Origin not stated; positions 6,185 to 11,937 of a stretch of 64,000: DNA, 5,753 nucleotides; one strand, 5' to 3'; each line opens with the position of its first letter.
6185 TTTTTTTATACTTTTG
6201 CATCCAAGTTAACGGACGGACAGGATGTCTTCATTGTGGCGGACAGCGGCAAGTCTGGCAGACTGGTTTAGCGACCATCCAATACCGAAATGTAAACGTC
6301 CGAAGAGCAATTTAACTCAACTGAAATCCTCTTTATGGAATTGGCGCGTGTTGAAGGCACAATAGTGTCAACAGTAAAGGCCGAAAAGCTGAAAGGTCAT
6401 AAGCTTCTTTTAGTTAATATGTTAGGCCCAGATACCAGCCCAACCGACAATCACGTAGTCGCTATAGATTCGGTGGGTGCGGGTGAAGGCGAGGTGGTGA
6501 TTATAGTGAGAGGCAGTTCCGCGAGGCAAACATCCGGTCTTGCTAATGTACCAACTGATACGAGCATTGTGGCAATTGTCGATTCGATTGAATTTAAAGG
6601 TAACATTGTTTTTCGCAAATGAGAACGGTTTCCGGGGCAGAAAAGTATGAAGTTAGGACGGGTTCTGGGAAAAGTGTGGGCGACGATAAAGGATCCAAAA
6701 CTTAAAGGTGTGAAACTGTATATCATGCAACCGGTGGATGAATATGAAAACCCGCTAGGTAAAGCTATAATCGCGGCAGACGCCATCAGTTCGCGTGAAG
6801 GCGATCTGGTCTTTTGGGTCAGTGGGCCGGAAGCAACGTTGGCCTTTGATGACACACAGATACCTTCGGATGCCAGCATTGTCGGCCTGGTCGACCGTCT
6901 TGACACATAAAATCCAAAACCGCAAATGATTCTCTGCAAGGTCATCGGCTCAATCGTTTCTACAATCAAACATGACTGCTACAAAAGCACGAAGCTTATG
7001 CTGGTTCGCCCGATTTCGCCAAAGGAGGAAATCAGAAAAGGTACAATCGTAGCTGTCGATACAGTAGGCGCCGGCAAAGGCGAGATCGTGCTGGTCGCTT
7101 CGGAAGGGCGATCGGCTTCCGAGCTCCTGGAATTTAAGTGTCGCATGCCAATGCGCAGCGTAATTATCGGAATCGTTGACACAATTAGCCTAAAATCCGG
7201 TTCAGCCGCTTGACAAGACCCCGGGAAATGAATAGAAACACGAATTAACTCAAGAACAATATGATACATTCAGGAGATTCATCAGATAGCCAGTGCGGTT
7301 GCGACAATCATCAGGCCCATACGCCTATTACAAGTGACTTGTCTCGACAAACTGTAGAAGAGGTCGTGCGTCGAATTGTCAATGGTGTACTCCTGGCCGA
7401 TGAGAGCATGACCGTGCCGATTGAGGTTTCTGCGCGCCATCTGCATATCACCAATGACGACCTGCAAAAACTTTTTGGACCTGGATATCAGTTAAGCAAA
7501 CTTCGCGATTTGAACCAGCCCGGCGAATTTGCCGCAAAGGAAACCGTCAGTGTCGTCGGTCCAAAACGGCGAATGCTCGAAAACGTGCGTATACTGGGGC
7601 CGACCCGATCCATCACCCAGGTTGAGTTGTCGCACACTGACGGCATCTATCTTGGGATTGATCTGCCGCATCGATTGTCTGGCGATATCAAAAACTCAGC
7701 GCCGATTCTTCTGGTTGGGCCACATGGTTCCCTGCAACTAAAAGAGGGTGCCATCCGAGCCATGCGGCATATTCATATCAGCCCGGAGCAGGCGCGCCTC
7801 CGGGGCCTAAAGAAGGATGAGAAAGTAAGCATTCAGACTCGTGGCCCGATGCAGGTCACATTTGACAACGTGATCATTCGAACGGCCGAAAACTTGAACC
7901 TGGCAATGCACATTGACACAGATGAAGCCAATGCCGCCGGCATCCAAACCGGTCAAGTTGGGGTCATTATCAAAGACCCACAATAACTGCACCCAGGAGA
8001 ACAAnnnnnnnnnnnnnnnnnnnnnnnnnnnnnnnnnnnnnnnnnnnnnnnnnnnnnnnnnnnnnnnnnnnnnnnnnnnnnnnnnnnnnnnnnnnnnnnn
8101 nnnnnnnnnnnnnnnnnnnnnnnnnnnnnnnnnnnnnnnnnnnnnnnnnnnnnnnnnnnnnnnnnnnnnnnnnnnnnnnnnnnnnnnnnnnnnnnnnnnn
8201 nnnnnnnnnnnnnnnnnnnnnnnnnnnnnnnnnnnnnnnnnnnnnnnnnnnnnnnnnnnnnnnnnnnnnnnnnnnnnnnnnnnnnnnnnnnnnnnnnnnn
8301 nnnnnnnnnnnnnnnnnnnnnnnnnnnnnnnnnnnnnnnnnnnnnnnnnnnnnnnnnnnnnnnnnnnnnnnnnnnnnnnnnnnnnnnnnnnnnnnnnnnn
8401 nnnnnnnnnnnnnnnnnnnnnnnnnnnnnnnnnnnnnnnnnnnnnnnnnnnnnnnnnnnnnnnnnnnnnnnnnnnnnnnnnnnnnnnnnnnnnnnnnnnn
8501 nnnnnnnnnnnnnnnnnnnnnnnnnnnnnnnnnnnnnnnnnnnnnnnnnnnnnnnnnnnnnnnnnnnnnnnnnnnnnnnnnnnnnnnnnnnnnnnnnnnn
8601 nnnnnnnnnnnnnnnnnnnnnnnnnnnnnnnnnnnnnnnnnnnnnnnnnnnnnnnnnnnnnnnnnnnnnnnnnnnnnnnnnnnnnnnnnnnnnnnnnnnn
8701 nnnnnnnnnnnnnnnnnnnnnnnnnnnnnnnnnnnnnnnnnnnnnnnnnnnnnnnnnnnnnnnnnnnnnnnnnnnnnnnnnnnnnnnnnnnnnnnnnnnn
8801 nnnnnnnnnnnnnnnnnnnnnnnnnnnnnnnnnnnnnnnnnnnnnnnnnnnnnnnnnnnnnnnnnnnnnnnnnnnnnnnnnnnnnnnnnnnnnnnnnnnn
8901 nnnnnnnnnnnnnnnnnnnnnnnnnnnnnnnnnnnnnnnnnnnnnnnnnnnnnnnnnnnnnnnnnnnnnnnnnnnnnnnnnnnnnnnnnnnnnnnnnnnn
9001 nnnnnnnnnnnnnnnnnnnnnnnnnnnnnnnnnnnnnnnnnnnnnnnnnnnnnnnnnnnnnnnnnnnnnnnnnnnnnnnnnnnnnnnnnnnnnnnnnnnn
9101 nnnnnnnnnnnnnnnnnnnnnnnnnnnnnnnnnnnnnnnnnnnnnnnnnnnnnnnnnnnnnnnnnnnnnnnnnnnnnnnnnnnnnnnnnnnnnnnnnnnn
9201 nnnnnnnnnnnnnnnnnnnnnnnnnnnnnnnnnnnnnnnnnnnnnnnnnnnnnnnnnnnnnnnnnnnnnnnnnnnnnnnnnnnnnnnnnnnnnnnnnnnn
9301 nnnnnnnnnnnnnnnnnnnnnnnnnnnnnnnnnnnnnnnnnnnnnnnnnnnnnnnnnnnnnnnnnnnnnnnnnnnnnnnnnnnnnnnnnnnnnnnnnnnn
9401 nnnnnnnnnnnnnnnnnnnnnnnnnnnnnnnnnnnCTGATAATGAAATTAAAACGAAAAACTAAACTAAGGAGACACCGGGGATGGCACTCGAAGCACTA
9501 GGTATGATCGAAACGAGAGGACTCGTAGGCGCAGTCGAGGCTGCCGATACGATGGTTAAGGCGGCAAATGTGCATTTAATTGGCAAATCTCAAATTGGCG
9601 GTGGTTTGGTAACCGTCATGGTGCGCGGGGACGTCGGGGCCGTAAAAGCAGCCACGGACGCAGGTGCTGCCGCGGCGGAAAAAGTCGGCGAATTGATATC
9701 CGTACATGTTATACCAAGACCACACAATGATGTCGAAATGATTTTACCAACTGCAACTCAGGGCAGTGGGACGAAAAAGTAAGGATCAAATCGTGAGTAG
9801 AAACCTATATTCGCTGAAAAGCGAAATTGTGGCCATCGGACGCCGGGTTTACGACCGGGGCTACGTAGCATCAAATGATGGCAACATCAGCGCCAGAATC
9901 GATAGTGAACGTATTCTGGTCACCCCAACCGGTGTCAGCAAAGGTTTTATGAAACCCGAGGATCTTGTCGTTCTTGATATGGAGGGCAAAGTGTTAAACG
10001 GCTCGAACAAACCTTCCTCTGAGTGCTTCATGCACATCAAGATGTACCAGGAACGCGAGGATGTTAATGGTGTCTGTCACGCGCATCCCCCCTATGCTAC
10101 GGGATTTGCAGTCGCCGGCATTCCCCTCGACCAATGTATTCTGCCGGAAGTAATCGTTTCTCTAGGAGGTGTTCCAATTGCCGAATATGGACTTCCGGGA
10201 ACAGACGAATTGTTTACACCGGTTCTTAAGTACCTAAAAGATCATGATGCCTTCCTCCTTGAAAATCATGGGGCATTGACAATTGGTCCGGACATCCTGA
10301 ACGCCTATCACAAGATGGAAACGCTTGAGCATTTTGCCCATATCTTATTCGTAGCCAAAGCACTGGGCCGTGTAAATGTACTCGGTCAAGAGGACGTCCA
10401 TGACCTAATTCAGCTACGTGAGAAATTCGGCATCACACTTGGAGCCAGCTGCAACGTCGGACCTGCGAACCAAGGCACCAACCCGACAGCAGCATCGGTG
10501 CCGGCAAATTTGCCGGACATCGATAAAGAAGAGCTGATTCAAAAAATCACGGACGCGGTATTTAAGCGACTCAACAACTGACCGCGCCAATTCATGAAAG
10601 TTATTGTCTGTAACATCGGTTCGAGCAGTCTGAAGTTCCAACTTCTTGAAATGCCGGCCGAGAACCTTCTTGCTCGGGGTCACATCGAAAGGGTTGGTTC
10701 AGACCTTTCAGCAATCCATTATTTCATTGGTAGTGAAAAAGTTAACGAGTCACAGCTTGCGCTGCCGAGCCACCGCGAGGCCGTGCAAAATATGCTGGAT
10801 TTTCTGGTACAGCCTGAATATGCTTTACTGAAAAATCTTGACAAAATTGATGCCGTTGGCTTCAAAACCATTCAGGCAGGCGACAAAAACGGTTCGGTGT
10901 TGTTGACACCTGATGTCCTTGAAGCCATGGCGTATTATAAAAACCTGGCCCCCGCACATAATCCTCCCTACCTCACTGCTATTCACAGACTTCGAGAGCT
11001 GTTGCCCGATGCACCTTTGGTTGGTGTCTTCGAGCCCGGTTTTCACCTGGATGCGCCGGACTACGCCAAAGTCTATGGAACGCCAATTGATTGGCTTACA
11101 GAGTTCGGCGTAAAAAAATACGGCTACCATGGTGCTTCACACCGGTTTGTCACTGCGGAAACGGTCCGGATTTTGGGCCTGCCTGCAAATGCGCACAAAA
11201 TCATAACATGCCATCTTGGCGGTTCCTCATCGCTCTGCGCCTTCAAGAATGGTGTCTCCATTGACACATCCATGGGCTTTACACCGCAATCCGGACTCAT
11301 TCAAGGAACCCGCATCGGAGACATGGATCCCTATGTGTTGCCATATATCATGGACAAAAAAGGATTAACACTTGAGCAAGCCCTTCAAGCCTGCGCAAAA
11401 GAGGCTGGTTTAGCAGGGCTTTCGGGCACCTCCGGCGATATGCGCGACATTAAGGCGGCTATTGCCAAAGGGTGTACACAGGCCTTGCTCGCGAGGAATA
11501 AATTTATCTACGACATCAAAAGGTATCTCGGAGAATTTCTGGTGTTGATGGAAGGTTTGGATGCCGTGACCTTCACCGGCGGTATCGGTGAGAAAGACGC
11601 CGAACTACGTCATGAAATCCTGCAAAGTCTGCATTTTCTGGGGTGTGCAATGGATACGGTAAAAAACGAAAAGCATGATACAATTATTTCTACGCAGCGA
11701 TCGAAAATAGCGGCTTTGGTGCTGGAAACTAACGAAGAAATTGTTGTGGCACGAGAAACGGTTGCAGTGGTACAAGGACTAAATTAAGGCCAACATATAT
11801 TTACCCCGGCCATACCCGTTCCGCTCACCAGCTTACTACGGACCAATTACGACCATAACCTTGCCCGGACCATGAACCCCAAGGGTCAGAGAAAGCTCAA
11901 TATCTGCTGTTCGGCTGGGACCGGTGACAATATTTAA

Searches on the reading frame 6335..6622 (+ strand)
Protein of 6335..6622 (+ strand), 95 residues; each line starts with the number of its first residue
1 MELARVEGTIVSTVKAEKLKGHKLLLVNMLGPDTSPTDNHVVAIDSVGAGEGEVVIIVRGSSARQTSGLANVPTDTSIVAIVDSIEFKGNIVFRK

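Call 8: search_protein_families(library=pfam, proteins=[window:6335-6622:+])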
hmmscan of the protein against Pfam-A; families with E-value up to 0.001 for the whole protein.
window:6335-6622:+ (95 aa): 1 family
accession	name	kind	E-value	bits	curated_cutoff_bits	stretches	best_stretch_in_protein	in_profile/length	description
PF03319.19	EutN_CcmL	-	8.1e-30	103.6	25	1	1-83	1-83/83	Ethanolamine utilisation protein EutN/carboxysome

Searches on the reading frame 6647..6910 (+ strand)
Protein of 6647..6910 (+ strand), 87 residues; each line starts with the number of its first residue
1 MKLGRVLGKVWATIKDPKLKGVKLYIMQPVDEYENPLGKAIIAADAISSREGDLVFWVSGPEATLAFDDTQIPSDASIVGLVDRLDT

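Call 8: search_protein_families(library=pfam, proteins=[window:6647-6910:+])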
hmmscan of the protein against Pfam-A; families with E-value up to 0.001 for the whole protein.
window:6647-6910:+ (87 aa): 1 family
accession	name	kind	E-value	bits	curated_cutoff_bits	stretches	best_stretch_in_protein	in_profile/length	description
PF03319.19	EutN_CcmL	-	5.2e-27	94.6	25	1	1-83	1-83/83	Ethanolamine utilisation protein EutN/carboxysome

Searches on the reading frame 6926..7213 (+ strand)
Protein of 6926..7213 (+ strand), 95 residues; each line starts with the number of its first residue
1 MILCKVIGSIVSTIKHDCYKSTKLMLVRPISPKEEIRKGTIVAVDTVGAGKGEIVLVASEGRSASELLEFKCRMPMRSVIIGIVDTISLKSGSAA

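Call 8: search_protein_families(library=pfam, proteins=[window:6926-7213:+])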
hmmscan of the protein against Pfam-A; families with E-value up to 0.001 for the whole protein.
window:6926-7213:+ (95 aa): 1 family
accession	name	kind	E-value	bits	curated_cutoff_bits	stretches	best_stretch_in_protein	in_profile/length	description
PF03319.19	EutN_CcmL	-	3.3e-24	85.6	25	1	1-85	1-83/83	Ethanolamine utilisation protein EutN/carboxysome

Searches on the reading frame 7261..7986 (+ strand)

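Call 7: search_protein_families(library=ncbifam, proteins=[window:7261-7986:+])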
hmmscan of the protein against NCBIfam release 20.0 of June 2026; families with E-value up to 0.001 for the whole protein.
window:7261-7986:+ (241 aa): 2 families
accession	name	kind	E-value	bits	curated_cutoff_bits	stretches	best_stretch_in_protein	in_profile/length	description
NF011652.1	PRK15070.1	subfamily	1.4e-72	243.3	209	1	52-236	1-184/185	phosphate propanoyltransferase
NF040837.1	BMC_EutD_Gpos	exception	3.3e-64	216.1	315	1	33-238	2-205/205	ethanolamine utilization phosphate acetyltransferase EutD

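Call 8: search_protein_families(library=pfam, proteins=[window:7261-7986:+])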
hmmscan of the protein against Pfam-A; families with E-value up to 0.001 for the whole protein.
window:7261-7986:+ (241 aa): 1 family
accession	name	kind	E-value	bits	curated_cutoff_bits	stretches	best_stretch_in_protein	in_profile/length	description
PF06130.18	PTAC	-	1.4e-69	233.8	25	1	53-228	1-175/176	Phosphate propanoyltransferase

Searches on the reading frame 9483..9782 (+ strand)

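Call 8: search_protein_families(library=pfam, proteins=[window:9483-9782:+])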
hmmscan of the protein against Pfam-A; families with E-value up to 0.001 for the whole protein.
window:9483-9782:+ (99 aa): 1 family
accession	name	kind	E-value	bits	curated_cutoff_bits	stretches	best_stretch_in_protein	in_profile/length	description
PF00936.24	BMC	-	1.3e-29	102.4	24.5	1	5-80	1-75/75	BMC domain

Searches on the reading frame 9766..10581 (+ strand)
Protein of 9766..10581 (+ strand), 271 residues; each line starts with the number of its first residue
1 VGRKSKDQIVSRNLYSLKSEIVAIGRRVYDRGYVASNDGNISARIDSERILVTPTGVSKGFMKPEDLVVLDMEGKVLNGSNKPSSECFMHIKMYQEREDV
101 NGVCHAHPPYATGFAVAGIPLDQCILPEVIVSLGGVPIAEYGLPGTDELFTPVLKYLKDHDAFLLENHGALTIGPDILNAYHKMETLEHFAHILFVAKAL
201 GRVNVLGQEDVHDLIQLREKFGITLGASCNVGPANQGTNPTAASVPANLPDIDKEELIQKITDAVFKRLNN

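Call 7: search_protein_families(library=ncbifam, proteins=[window:9766-10581:+])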
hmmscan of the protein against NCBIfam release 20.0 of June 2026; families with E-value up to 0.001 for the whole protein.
window:9766-10581:+ (271 aa): 30 families (the best 25 are shown)
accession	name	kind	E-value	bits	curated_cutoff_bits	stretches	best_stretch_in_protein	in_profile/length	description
NF005302.0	PRK06833.1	equivalog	8.2e-41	139.8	264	1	16-222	5-211/214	L-fuculose-phosphate aldolase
NF043034.1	OxoTetrPhDc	equivalog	6.6e-40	137.1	250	1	17-214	5-204/205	3-oxo-tetronate 4-phosphate decarboxylase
NF005123.0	PRK06557.1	subfamily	1e-39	136.5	251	1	11-215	6-213/223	L-ribulose-5-phosphate 4-epimerase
NF040649.1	FucA_Meth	equivalog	7.9e-36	123.6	250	1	19-198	4-177/179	L-fuculose phosphate aldolase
NF053831.1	RU1PAldHalo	equivalog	8e-33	113.6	300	1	37-222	23-207/208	ribulose-1-phosphate aldolase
NF006208.0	PRK08333.1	equivalog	5.5e-31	107.7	267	1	17-196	5-182/189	aldolase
NF004527.0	PRK05874.1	equivalog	1.2e-28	100.2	308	1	19-203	9-195/218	L-fuculose-phosphate aldolase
TIGR03328.1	salvage_mtnB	equivalog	1.1e-24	87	137.05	1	22-112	2-93/194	methylthioribulose 1-phosphate dehydratase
NF006672.0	PRK09220.1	equivalog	2e-24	86.1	226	1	16-112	10-106/209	methylthioribulose 1-phosphate dehydratase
NF006413.0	PRK08660.1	equivalog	2.3e-24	86.3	203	1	18-200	3-180/184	aldolase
NF006047.0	PRK08193.1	subfamily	6.1e-23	81.6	257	1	15-122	3-111/231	L-ribulose-5-phosphate 4-epimerase AraD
NF009003.0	PRK12348.1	subfamily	3.1e-22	79.4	331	1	17-120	4-108/228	L-ribulose-5-phosphate 4-epimerase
NF004979.0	PRK06357.1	equivalog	4.4e-22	78.5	216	1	19-207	8-208/221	hypothetical protein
NF005984.0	PRK08087.1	subfamily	6e-21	75.2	264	1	17-222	6-210/215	L-fuculose-phosphate aldolase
TIGR00760.1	araD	equivalog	1.3e-20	73.6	389.1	1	15-120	3-109/228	L-ribulose-5-phosphate 4-epimerase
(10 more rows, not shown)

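Call 8: search_protein_families(library=pfam, proteins=[window:9766-10581:+])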
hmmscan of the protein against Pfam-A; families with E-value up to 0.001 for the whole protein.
window:9766-10581:+ (271 aa): 1 family
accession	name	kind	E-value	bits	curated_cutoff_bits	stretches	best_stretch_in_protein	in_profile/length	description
PF00596.27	Aldolase_II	-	1.8e-51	175.1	22.2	1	20-193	2-181/183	Class II Aldolase and Adducin N-terminal domain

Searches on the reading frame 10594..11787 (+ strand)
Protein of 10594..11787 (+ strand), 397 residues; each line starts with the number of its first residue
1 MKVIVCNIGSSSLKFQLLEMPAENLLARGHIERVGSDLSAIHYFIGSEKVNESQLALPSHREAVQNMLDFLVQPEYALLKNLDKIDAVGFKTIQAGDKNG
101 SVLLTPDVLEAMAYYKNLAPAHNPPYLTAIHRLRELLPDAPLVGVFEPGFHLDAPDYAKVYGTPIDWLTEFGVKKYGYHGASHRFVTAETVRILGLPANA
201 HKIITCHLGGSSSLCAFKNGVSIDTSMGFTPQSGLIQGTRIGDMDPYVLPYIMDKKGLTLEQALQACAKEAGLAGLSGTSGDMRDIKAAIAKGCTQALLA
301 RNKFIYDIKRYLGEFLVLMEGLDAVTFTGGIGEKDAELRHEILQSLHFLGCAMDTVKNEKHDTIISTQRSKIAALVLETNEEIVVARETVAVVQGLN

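Call 7: search_protein_families(library=ncbifam, proteins=[window:10594-11787:+])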
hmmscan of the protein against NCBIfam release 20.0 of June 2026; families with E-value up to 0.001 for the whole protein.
window:10594-11787:+ (397 aa): 8 families
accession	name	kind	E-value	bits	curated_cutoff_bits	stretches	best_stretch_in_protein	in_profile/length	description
TIGR00016.1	ackA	subfamily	2.8e-109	365.5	293.4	1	1-392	4-403/405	acetate/propionate family kinase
NF009063.0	PRK12397.1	equivalog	6.4e-107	357.7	659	1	2-392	4-392/404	acetate/propionate family kinase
NF005520.0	PRK07157.1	equivalog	2.1e-87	293.8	561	1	1-392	3-397/400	acetate kinase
NF009045.0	PRK12379.1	equivalog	1.8e-82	277.3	580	1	3-392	7-392/402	propionate kinase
NF009099.0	PRK12440.1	equivalog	5.1e-75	252.9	693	1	3-392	6-396/397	acetate/propionate family kinase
NF005462.0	PRK07058.1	equivalog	1.1e-68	232.1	486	1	4-394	7-391/396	acetate/propionate family kinase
NF002834.0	PRK03011.1-5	subfamily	4.2e-18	65.6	222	1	178-351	154-325/357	butyrate kinase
TIGR02707.1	butyr_kinase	equivalog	7.2e-14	51.5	289.1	1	176-350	149-321/351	butyrate kinase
